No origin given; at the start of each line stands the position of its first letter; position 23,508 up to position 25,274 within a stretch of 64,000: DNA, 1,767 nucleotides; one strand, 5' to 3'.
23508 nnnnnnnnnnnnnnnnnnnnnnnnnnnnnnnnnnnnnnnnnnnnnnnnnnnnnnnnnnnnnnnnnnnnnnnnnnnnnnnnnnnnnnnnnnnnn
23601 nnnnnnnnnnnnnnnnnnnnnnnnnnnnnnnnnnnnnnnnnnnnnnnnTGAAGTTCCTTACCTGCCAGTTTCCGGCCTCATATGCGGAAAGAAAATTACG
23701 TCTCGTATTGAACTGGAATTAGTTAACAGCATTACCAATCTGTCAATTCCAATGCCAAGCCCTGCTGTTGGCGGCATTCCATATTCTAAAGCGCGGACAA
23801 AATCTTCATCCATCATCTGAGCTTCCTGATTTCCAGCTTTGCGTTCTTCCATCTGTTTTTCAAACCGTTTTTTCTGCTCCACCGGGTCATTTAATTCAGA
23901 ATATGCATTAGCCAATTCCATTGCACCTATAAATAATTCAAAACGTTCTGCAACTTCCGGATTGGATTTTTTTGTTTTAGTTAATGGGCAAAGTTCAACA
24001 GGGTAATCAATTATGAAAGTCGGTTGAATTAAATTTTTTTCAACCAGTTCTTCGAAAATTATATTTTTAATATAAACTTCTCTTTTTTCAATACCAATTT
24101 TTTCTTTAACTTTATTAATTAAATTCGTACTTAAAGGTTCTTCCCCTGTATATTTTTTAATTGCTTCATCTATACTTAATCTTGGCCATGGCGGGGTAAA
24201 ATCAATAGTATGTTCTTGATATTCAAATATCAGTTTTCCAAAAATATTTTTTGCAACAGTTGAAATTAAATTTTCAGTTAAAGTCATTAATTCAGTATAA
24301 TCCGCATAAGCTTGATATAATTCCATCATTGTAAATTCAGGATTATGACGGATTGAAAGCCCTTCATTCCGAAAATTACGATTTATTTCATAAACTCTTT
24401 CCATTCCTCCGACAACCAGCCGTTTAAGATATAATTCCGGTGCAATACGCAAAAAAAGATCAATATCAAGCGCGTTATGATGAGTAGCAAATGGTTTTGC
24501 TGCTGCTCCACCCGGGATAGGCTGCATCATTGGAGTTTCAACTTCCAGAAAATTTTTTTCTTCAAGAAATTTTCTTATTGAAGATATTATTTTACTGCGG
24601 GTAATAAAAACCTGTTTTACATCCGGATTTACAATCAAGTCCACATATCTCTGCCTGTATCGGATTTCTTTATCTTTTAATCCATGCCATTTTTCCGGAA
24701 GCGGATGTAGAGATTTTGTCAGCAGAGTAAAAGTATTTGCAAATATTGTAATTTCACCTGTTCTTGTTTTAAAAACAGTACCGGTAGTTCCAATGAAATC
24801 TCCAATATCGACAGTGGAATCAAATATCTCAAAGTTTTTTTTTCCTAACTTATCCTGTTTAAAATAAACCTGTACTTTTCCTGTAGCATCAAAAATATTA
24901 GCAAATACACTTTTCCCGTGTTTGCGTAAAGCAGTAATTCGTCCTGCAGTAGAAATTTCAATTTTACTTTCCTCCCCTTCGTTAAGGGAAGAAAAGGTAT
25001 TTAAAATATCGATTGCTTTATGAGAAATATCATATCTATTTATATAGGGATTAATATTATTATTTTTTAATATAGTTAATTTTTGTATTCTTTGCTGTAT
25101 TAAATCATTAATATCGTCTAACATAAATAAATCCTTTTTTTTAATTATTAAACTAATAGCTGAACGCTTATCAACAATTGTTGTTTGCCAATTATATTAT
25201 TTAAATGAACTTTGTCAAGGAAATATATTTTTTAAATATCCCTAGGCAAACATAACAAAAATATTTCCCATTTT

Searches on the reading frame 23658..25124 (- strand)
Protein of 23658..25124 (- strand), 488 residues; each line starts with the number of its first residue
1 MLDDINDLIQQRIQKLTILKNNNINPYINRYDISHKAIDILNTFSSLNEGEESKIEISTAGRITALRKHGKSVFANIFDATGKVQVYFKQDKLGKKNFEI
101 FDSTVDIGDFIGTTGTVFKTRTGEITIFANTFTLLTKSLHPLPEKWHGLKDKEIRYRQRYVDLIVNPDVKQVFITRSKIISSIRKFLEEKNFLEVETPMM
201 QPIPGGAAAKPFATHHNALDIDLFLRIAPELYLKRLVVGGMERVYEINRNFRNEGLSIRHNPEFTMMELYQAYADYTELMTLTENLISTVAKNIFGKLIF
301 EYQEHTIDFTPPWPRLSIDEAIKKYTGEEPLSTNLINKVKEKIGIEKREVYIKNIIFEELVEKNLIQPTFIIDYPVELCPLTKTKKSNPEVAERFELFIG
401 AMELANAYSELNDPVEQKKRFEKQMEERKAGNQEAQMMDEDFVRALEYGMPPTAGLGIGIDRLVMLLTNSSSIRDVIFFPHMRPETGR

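Call 21: search_protein_families(library=pfam, proteins=[window:23658-25124:-], max_evalue=0.001)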
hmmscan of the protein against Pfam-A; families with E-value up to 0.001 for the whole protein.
window:23658-25124:- (488 aa): 3 families
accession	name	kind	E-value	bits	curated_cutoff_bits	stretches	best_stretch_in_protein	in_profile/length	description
PF00152.25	tRNA-synt_2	-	2.4e-99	332.7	25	1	151-482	1-307/308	tRNA synthetases class II (D, K and N)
PF01336.31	tRNA_anti-codon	-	1.1e-12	48.1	27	1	58-135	2-75/75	OB-fold nucleic acid binding domain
PF01409.25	tRNA-synt_2d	-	2.6e-05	24.2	19.8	0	438-476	196-235/246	tRNA synthetases class II core domain (F)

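Call 67: find_homologous_proteins(query=window:23661-25124:-, max_evalue=1e-50)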
Query window:23661-25124:- (488 aa): 8000 proteins with E <= 1e-50 among 8000 candidates; the best 120 are listed.
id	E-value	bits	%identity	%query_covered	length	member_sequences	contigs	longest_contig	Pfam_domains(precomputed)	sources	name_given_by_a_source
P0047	0.0e+0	1091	100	100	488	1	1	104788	PF01336.32,PF00152.26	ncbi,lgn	-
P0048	1.4e-262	889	80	99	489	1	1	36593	PF01336.32,PF00152.26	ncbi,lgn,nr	ncbi:lysine--tRNA ligase [Candidatus Poribacteria bacterium]|nr:lysine--tRNA ligase [Candidatus Pori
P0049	1.5e-260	883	79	99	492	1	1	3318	PF01409.26,PF01336.32,PF00152.26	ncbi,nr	ncbi:lysine--tRNA ligase [Candidatus Desantisbacteria bacterium]|nr:lysine--tRNA ligase [Candidatus 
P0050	5.8e-193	660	63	99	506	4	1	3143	PF01336.32,PF00152.26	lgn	-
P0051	6.6e-193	660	63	99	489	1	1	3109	PF01336.32,PF00152.26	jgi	-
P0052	6.8e-192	656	62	99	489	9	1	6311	PF01336.32,PF00152.26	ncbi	-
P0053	7.3e-192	656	61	99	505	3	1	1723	PF01336.32,PF00152.26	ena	-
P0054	4.2e-188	644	61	99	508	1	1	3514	PF01336.32,PF00152.26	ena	-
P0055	5.2e-187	640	60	99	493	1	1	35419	PF01336.32,PF00152.26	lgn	-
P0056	9.9e-187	639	59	99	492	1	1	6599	PF01336.32,PF00152.26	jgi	jgi:lysyl-tRNA synthetase, class II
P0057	1.9e-186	638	60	99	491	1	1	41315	PF01336.32,PF00152.26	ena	-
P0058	2.7e-186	638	59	99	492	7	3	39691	PF01336.32,PF00152.26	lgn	-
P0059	2.8e-186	638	60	99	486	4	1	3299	PF01336.32,PF00152.26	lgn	-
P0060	9.8e-186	636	59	98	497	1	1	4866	PF01336.32,PF00152.26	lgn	-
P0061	1.1e-185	636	60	99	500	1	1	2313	PF01336.32,PF00152.26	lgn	-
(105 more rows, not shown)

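Call 71: find_encoding_contigs(protein=P0047, flank=10000, max_places=6)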
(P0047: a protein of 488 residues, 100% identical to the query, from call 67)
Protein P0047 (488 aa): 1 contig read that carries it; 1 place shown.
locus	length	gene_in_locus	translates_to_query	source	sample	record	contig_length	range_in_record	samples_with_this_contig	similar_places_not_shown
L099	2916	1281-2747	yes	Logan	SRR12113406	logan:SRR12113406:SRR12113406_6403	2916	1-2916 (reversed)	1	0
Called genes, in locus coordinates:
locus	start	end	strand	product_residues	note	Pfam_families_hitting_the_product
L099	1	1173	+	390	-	?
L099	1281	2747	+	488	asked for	PF01336:tRNA_anti-codon, PF00152:tRNA-synt_2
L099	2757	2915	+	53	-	?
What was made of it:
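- On Pseudogene (genuine nonsense mutation): A Logan assembly of SRR12113406 holds the same organism's LysRS, but only on a 2.9-kb contig (call 71).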
